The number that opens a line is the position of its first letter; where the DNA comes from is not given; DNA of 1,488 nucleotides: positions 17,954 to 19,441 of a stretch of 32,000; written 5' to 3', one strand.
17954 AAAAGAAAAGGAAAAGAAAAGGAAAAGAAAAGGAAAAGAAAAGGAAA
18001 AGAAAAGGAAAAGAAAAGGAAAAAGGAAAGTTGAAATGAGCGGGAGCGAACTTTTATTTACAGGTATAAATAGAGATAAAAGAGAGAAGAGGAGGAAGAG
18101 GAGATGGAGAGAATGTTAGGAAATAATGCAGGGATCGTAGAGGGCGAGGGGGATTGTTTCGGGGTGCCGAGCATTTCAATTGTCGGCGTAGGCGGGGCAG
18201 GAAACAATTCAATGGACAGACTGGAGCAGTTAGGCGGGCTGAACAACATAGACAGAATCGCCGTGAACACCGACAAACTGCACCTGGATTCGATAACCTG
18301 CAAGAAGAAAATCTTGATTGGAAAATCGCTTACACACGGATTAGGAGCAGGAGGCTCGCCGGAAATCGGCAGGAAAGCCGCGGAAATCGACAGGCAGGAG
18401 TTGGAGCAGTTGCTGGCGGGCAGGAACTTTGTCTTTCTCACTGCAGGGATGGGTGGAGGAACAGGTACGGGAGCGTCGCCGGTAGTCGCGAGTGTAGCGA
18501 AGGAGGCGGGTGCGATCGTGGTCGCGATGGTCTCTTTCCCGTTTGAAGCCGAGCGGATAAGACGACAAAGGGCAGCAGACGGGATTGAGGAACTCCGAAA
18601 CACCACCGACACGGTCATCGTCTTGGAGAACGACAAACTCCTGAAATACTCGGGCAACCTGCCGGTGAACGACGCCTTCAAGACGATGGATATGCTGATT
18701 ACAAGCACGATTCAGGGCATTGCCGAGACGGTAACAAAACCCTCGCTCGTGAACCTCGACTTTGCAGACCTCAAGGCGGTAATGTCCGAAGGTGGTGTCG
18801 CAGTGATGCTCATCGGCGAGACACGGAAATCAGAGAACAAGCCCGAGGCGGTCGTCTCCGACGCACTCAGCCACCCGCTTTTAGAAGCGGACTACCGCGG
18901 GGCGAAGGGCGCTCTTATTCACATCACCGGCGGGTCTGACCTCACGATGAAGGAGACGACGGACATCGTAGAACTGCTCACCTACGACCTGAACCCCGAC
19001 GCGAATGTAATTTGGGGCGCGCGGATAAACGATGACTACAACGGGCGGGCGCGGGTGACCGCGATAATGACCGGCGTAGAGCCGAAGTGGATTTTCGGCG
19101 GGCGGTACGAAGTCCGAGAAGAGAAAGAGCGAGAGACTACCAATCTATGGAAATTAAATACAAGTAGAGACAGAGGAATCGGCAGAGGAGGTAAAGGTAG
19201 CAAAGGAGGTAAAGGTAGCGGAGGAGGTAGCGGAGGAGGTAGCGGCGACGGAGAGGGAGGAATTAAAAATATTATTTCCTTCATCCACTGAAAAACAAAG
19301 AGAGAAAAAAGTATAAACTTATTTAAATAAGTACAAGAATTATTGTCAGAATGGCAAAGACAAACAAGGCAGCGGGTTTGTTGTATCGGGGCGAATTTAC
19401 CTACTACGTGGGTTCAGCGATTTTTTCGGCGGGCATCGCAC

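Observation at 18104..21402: Co-oriented ftsZ / 4-TM protein / actin-fold ATPase triad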

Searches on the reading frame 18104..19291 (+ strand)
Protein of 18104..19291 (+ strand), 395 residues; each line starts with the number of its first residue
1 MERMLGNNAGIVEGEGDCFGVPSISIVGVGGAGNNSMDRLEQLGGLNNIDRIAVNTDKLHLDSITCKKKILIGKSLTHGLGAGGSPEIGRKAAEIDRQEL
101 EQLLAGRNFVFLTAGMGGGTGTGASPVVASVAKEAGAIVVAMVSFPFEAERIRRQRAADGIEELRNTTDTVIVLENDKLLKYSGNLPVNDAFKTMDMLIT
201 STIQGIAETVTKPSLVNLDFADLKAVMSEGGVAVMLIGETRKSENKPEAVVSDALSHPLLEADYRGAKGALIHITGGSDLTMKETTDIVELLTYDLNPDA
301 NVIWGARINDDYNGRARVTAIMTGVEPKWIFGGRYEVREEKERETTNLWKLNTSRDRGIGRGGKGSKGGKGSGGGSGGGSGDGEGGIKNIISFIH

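Call 3: search_protein_families(library=pfam, proteins=[window:18104-19291:+], max_evalue=0.01)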
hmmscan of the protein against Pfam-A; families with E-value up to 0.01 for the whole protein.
window:18104-19291:+ (395 aa): 2 families
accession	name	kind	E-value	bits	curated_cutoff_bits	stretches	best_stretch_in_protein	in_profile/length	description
PF00091.31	Tubulin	-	4.6e-42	144.9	33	1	24-182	2-188/190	Tubulin/FtsZ family, GTPase domain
PF12327.13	FtsZ_C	-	2.6e-30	105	27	1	231-326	1-95/95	FtsZ family, C-terminal domain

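Call 4: search_protein_families(library=ncbifam, proteins=[window:18104-19291:+], max_evalue=0.01)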
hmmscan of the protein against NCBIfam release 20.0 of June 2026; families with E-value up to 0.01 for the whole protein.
window:18104-19291:+ (395 aa): 1 family
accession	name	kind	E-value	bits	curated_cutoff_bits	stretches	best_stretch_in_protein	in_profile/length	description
TIGR00065.1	ftsZ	equivalog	1.7e-115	386.1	295.2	1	23-340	19-339/353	cell division protein FtsZ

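Call 19: find_homologous_proteins(query=window:18104-19291:+, max_evalue=1e-10)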
Query window:18104-19291:+ (395 aa): 7221 proteins with E <= 1e-10 among 8000 candidates; the best 120 are listed.
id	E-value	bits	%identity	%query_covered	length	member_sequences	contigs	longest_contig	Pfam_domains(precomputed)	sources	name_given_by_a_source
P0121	6.5e-249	844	98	100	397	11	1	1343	PF00091.32,PF12327.14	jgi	-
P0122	3.1e-189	647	85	88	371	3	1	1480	PF00091.32,PF12327.14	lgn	-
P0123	5.9e-187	640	86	86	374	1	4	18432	PF00091.32,PF12327.14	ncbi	-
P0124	5.2e-183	627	87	82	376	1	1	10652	PF00091.32,PF12327.14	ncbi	-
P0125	8.7e-183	626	84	86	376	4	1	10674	PF00091.32,PF12327.14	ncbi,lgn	-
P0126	2.0e-182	625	87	82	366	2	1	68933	PF00091.32,PF12327.14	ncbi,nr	ncbi:MAG: cell division protein FtsZ [Methanophagales archaeon]|nr:cell division protein FtsZ [Metha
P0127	2.2e-182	625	87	82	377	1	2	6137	PF00091.32,PF12327.14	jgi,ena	-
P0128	5.1e-182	624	87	82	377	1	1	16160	PF00091.32,PF12327.14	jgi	-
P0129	7.5e-182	623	84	86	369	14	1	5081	PF00091.32,PF12327.14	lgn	-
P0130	1.1e-181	622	87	83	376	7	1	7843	PF00091.32,PF12327.14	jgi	-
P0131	2.9e-181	621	84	86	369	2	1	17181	PF00091.32,PF12327.14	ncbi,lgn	-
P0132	2.5e-180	618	82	87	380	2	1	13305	PF00091.32,PF12327.14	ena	-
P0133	1.3e-178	612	80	88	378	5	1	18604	PF00091.32,PF12327.14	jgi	-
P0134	1.5e-178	612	81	86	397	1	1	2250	PF00091.32,PF12327.14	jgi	jgi:cell division protein FtsZ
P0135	4.4e-178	611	79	88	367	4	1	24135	PF00091.32,PF12327.14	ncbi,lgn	-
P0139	1.2e-175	603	80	86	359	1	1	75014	PF00091.32,PF12327.14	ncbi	ncbi:MAG: cell division protein FtsZ [Candidatus Methanospirareceae archaeon]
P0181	2.7e-169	582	78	83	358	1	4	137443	PF00091.32,PF12327.14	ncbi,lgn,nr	ncbi:MAG: cell division protein FtsZ [Canidatus Methanoxibalbensis ujae]|nr:cell division protein Ft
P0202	4.4e-164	564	77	82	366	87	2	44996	PF00091.32,PF12327.14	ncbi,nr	ncbi:cell division protein FtsZ [ANME-1 cluster archaeon AG-394-G21]|nr:cell division protein FtsZ [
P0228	3.3e-120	420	62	79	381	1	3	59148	PF00091.32,PF12327.14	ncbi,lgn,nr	ncbi:MAG: cell division protein FtsZ [Archaeoglobi archaeon]|nr:cell division protein FtsZ [Candidat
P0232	4.6e-120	420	60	82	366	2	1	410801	PF00091.32,PF12327.14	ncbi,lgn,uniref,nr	ncbi:MAG: cell division protein FtsZ [Candidatus Syntrophoarchaeum caldarius]|uniref:Cell division p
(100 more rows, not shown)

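Call 20: search_solved_structures(query=window:18104-19291:+, max_evalue=1e-20, show_alignments=1)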
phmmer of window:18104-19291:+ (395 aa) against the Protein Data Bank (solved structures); distinct sequences matched with E-value up to 1e-20: 49.
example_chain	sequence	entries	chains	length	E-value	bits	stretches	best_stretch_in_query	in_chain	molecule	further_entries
1fsz_A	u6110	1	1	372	1.7e-82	281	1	23-334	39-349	FTSZ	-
1w58_1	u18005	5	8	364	3.9e-82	279.8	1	23-331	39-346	CELL DIVISION PROTEIN FTSZ HOMOLOG 1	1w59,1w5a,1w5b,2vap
1w5e_A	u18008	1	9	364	7.8e-81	275.6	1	23-331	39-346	FTSZ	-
3wgj_A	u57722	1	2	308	1.4e-73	251.7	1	23-325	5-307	Cell division protein FtsZ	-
2rhh_A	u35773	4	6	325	1.8e-73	251.3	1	22-336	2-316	Cell Division Protein ftsZ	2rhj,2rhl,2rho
4m8i_A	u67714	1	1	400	3.2e-73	250.5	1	22-334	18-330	Cell division protein FtsZ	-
3vo8_A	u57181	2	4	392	8.7e-73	249.1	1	21-334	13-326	Cell division protein FtsZ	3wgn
4dxd_A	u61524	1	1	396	9.9e-73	248.9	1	22-334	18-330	Cell division protein FtsZ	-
2vam_A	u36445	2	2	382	1.5e-72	248.3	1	13-325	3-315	CELL DIVISION PROTEIN FTSZ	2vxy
9v7v_A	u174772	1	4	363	2.6e-72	247.5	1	23-330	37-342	Cell division protein FtsZ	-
5mn4_A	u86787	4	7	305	9.3e-72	245.7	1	24-325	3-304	Cell division protein FtsZ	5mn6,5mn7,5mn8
7ohh_A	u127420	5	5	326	1.8e-71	244.8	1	22-325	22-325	Cell division protein FtsZ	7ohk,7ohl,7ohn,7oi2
7ojc_A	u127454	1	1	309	1.8e-71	244.7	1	23-325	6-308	Cell division protein FtsZ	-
7ojz_A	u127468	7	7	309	2.1e-71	244.5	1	23-325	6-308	Cell division protein FtsZ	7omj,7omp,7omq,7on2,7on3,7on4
3vo9_A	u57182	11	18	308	2.1e-71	244.5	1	23-325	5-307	Cell division protein FtsZ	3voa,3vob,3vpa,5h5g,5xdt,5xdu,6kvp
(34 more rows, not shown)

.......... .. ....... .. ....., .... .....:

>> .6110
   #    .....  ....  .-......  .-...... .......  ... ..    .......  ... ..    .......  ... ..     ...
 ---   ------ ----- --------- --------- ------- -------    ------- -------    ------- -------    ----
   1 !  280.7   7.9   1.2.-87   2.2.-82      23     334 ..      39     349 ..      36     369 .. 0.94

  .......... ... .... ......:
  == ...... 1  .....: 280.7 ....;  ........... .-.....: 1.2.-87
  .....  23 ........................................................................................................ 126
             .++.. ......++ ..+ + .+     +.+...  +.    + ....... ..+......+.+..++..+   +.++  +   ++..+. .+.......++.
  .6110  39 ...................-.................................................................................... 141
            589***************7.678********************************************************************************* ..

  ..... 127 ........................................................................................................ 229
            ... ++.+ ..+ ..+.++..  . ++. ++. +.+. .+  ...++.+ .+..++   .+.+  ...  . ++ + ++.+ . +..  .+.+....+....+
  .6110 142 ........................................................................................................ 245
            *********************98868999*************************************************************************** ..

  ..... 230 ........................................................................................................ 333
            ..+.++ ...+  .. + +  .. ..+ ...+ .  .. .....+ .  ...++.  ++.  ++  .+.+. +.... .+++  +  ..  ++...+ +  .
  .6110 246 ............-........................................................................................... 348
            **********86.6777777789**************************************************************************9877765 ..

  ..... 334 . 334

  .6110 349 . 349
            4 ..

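Call 32: find_encoding_contigs(protein=P0232, flank=8000, max_places=2)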
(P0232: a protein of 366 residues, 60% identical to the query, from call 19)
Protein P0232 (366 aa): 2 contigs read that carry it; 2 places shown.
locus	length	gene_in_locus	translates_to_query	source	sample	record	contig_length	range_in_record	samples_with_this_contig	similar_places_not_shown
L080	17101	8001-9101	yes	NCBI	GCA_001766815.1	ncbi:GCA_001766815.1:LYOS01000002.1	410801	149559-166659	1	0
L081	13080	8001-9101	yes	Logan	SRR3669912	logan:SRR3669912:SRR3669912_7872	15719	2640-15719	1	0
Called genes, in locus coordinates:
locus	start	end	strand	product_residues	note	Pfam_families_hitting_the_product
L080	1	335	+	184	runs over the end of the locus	PF13238:AAA_18, PF13207:AAA_17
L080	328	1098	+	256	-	PF01261:AP_endonuc_2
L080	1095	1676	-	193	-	PF00753:Lactamase_B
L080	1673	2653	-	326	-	PF00490:ALAD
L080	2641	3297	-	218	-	PF00696:AA_kinase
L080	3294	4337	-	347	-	PF26553:PDDEXK_19, PF01381:HTH_3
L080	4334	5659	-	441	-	PF03951:Gln-synt_N, PF00120:Gln-synt_C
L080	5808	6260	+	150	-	PF13404:HTH_AsnC-type, PF13412:HTH_24, PF22482:AsnC_trans_reg_3 (faint), PF08279:HTH_11 (weak), PF13518:HTH_28 (weak), PF08281:Sigma70_r4_2 (weak), PF22451:NirdL-like_HTH (weak), PF01037:AsnC_trans_reg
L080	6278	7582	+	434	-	PF01970:TctA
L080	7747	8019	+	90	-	PF01402:RHH_1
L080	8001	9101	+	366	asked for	PF00091:Tubulin, PF12327:FtsZ_C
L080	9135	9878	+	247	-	PF00218:IGPS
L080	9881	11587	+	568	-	PF01979:Amidohydro_1, PF07969:Amidohydro_3 (faint), PF13382:Adenine_deam_C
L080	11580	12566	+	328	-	PF02729:OTCace_N, PF00185:OTCace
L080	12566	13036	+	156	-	PF01948:PyrI, PF02748:PyrI_C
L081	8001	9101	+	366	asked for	PF00091:Tubulin, PF12327:FtsZ_C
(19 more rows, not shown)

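Call 33: find_encoding_contigs(protein=P0181, flank=8000, max_places=2)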
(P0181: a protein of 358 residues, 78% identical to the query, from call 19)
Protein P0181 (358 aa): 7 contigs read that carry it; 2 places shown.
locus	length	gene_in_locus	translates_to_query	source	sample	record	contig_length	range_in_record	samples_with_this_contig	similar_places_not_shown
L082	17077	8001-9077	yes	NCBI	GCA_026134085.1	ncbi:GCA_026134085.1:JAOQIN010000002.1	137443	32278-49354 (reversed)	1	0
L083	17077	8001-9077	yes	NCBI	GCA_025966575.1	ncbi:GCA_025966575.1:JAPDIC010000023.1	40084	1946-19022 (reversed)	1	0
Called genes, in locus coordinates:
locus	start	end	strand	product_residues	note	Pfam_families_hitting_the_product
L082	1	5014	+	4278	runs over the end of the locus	PF10102:DUF2341, PF07705:CARDB, PF10102:DUF2341, PF07705:CARDB, PF13229:Beta_helix (weak), PF07705:CARDB, PF13360:PQQ_2, PF07705:CARDB, +3 more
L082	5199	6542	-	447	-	PF00815:Histidinol_dh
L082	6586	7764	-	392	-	PF04422:FrhB_FdhB_N, PF04432:FrhB_FdhB_C, PF12838:Fer4_7 (faint), PF13187:Fer4_9 (faint), PF12797:Fer4_2 (faint), PF13237:Fer4_10 (weak), PF13183:Fer4_8 (weak), PF00037:Fer4 (weak), +1 more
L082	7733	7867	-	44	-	-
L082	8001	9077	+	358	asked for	PF00091:Tubulin, PF12327:FtsZ_C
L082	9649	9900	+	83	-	PF02700:PurS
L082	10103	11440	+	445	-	PF00579:tRNA-synt_1b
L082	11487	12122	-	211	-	PF03167:UDG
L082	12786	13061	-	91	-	-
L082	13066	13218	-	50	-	-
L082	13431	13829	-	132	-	PF00238:Ribosomal_L14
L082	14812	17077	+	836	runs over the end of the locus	PF04851:ResIII, PF00270:DEAD, PF21210:RNA_helicase_helical, PF00271:Helicase_C, PF02732:ERCC4, PF12826:HHH_2, PF14520:HHH_5, PF00633:HHH (weak)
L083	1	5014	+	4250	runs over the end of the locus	PF00927:Transglut_C (faint), PF07705:CARDB, PF10102:DUF2341, PF07705:CARDB, PF10102:DUF2341, PF07705:CARDB, PF13360:PQQ_2, PF07705:CARDB, +3 more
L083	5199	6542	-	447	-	PF00815:Histidinol_dh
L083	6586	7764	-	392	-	PF04422:FrhB_FdhB_N, PF04432:FrhB_FdhB_C, PF12838:Fer4_7 (faint), PF13187:Fer4_9 (faint), PF12797:Fer4_2 (faint), PF13237:Fer4_10 (weak), PF13183:Fer4_8 (weak), PF00037:Fer4 (weak), +1 more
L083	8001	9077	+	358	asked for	PF00091:Tubulin, PF12327:FtsZ_C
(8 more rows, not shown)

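Call 34: find_encoding_contigs(protein=P0228, flank=8000, max_places=2)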
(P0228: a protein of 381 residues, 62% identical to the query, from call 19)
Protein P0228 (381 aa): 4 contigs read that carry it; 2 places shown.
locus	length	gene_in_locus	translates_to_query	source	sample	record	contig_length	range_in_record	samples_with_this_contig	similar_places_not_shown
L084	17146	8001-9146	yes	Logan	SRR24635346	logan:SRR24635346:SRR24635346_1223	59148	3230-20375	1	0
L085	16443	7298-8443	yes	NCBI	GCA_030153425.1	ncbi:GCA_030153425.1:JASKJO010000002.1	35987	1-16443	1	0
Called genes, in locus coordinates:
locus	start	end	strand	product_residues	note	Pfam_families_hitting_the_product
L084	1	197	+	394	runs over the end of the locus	-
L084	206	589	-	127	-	-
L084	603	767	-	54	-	-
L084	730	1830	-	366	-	-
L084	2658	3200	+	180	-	-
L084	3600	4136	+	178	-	-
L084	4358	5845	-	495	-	PF18490:tRNA_bind_4, PF00587:tRNA-synt_2b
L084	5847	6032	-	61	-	-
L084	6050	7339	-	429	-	PF27767:Arc_Cdc45 (faint), PF01368:DHH, PF21763:DHH_CID (weak), PF02272:DHHA1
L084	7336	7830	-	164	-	PF08069:Ribosomal_S13_N, PF00312:Ribosomal_S15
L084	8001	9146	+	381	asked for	PF00091:Tubulin, PF12327:FtsZ_C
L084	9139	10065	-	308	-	PF22082:TtuA_LIM_N, PF00733:Asn_synthase, PF01171:ATP_bind_3, PF03054:tRNA_Me_trans, PF16503:zn-ribbon_14 (weak)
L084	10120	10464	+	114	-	-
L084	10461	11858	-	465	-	PF00587:tRNA-synt_2b, PF03129:HGTP_anticodon, PF09180:ProRS-C_1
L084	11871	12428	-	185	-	PF01944:SpoIIM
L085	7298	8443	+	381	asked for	PF00091:Tubulin, PF12327:FtsZ_C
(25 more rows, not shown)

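Call 35: find_encoding_contigs(protein=P0139, flank=6000, max_places=1)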
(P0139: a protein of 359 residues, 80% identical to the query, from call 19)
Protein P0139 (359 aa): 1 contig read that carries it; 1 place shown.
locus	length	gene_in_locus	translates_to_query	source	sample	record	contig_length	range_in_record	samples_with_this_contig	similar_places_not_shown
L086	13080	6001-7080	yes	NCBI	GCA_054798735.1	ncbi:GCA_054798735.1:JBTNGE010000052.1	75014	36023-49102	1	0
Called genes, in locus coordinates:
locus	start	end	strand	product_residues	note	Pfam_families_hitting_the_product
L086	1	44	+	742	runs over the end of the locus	PF13426:PAS_9, PF08447:PAS_3, PF00989:PAS, PF08448:PAS_4, PF13426:PAS_9, PF00989:PAS, PF08448:PAS_4, PF13426:PAS_9, +5 more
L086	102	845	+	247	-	PF12644:DUF3782, PF07788:PDDEXK_10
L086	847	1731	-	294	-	-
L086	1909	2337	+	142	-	PF00072:Response_reg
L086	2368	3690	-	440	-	PF00215:OMPdecase, PF04131:NanE, PF05690:ThiG (weak), PF00977:His_biosynth, PF03737:RraA-like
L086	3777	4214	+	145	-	PF01951:Archease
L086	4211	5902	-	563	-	PF00152:tRNA-synt_2 (faint), PF01409:tRNA-synt_2d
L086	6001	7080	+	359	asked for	PF00091:Tubulin, PF12327:FtsZ_C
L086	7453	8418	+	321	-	-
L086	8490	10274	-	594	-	PF01702:TGT, PF17884:DUF5591, PF14810:TGT_C2, PF01472:PUA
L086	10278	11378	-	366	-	PF01636:APH (weak)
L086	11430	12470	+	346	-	PF00108:Thiolase_N (weak), PF08540:HMG_CoA_synt_C (faint), PF08541:ACP_syn_III_C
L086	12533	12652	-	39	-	PF08979:DUF1894 (weak)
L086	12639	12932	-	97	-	PF09001:DUF1890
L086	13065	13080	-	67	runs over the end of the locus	PF15919:HicB_lk_antitox, PF21748:UPF0150 (weak)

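Call 36: find_encoding_contigs(protein=P0202, flank=6000, max_places=1)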
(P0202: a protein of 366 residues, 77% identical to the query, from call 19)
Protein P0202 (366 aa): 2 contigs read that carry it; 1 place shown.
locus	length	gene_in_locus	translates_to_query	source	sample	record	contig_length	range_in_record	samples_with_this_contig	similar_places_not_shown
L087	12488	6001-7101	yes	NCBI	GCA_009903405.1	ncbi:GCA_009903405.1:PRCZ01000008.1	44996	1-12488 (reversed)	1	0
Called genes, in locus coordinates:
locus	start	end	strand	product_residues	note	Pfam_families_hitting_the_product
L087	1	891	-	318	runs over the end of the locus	PF00581:Rhodanese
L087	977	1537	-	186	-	PF01255:Prenyltransf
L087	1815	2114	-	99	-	-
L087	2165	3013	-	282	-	-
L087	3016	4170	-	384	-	PF00091:Tubulin, PF21011:CetZ_C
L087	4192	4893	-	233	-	PF05239:PRC (weak)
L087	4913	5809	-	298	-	-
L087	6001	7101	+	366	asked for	PF00091:Tubulin, PF12327:FtsZ_C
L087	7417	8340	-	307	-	PF23023:Anti-Pycsar_Apyc1, PF00753:Lactamase_B, PF12706:Lactamase_B_2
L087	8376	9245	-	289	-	-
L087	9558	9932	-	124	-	-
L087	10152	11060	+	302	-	-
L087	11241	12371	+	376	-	PF00180:Iso_dh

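Call 37: find_encoding_contigs(protein=P0126, flank=6000, max_places=1)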
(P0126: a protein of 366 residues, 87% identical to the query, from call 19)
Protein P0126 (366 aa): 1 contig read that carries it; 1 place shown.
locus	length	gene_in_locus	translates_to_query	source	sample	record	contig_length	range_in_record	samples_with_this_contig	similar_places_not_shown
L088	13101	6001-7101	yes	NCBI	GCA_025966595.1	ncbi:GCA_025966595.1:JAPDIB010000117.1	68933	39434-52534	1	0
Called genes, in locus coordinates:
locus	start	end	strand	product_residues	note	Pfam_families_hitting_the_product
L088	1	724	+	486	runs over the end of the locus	PF13483:Lactamase_B_3 (faint), PF23023:Anti-Pycsar_Apyc1 (faint), PF00753:Lactamase_B (weak), PF12706:Lactamase_B_2, PF07521:RMMBL (weak)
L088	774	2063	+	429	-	-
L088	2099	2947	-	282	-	-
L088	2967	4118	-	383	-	PF00091:Tubulin, PF21011:CetZ_C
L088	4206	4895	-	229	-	PF05239:PRC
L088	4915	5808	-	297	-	-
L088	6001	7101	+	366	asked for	PF00091:Tubulin, PF12327:FtsZ_C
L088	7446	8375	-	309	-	PF23023:Anti-Pycsar_Apyc1, PF00753:Lactamase_B, PF12706:Lactamase_B_2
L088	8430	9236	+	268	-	PF01113:DapB_N, PF05173:DapB_C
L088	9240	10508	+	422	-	PF02899:Phage_int_SAM_1 (weak)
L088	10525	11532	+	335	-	PF01336:tRNA_anti-codon (weak), PF01966:HD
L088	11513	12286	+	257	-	PF01066:CDP-OH_P_transf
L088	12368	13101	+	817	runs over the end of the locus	PF01326:PPDK_N, PF00391:PEP-utilizers, PF02896:PEP-utilizers_C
